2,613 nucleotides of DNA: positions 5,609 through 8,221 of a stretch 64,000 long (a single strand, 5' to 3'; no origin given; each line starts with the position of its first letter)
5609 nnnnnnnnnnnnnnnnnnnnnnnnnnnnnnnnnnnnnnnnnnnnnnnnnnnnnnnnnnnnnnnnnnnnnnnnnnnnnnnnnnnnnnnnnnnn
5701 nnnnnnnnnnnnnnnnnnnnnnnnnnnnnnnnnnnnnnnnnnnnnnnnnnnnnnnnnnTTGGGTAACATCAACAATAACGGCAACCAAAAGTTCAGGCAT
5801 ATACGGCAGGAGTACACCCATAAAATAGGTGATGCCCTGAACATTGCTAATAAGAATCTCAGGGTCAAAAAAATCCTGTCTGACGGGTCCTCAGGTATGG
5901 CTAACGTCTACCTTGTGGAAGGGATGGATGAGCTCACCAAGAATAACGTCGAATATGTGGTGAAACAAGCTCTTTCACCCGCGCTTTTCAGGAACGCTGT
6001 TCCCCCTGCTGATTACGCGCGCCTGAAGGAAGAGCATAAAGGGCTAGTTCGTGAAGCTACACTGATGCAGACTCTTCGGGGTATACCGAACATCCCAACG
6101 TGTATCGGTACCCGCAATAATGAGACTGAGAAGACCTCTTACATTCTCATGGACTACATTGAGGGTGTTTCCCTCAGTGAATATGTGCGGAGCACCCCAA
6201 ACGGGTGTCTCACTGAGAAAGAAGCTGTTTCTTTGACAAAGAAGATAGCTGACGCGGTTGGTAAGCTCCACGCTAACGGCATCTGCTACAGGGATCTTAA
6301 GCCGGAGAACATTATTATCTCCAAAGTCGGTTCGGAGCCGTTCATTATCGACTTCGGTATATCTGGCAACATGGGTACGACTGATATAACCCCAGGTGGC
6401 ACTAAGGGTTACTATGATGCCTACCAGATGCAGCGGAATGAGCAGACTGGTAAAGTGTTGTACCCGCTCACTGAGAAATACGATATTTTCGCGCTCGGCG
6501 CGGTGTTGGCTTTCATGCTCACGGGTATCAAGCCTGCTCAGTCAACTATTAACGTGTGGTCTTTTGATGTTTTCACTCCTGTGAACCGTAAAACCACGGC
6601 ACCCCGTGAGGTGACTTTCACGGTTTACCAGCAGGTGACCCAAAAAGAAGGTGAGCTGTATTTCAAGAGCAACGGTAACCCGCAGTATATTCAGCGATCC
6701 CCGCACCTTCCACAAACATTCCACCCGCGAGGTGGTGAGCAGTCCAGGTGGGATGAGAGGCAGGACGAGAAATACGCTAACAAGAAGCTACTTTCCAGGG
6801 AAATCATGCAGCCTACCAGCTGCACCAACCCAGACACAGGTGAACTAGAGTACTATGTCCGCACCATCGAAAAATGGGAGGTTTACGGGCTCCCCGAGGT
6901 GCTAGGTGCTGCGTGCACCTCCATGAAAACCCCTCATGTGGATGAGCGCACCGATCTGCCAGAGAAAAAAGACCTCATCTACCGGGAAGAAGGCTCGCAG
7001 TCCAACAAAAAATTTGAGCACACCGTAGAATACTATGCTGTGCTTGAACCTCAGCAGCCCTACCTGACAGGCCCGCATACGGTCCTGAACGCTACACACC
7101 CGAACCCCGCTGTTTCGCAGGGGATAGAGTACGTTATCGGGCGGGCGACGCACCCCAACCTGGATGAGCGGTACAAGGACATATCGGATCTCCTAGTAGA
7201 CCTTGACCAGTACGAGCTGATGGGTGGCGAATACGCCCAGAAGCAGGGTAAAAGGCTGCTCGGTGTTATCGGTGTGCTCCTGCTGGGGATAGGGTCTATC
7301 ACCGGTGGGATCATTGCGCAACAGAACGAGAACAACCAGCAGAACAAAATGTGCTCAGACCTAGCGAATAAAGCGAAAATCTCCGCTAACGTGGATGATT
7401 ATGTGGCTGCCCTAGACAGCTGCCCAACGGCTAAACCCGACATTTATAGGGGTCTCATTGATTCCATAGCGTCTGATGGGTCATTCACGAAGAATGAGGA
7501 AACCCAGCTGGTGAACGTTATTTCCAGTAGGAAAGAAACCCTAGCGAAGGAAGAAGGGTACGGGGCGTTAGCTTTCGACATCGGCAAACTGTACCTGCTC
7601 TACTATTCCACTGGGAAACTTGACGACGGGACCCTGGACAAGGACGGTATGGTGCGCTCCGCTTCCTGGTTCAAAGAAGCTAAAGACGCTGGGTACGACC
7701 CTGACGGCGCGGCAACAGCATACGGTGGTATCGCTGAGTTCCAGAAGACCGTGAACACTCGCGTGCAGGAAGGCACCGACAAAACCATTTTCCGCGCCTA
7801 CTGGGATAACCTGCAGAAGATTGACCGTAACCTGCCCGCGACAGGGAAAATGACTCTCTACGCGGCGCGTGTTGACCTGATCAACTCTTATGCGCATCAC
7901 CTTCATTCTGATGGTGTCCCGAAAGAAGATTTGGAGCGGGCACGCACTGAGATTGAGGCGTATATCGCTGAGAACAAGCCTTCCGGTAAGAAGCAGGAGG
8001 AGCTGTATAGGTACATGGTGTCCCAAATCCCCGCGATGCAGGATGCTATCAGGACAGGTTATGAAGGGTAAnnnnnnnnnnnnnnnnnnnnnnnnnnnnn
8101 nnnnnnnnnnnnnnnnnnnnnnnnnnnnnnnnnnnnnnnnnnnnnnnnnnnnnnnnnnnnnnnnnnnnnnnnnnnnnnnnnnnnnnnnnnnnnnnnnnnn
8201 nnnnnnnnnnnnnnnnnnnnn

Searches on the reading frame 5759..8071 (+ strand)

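Call 8: search_protein_families(library=pfam, proteins=[window:5759-8071:+], max_evalue=0.01)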
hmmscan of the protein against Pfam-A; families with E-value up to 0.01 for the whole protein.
window:5759-8071:+ (770 aa): 4 families
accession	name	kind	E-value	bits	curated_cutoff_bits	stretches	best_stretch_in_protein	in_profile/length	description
PF00069.31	Pkinase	-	1.6e-25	90.4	31.7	1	90-261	39-198/263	Protein kinase domain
PF07714.23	PK_Tyr_Ser-Thr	-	1.1e-12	48.3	23.1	1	90-290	42-234/258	Protein tyrosine and serine/threonine kinase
PF06293.20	Kdo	-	9.1e-06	25.7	21.3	1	88-199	50-166/207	Lipopolysaccharide kinase (Kdo/WaaP) family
PF01636.29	APH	-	1.3e-05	25.6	23.2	0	45-172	7-109/239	Phosphotransferase enzyme family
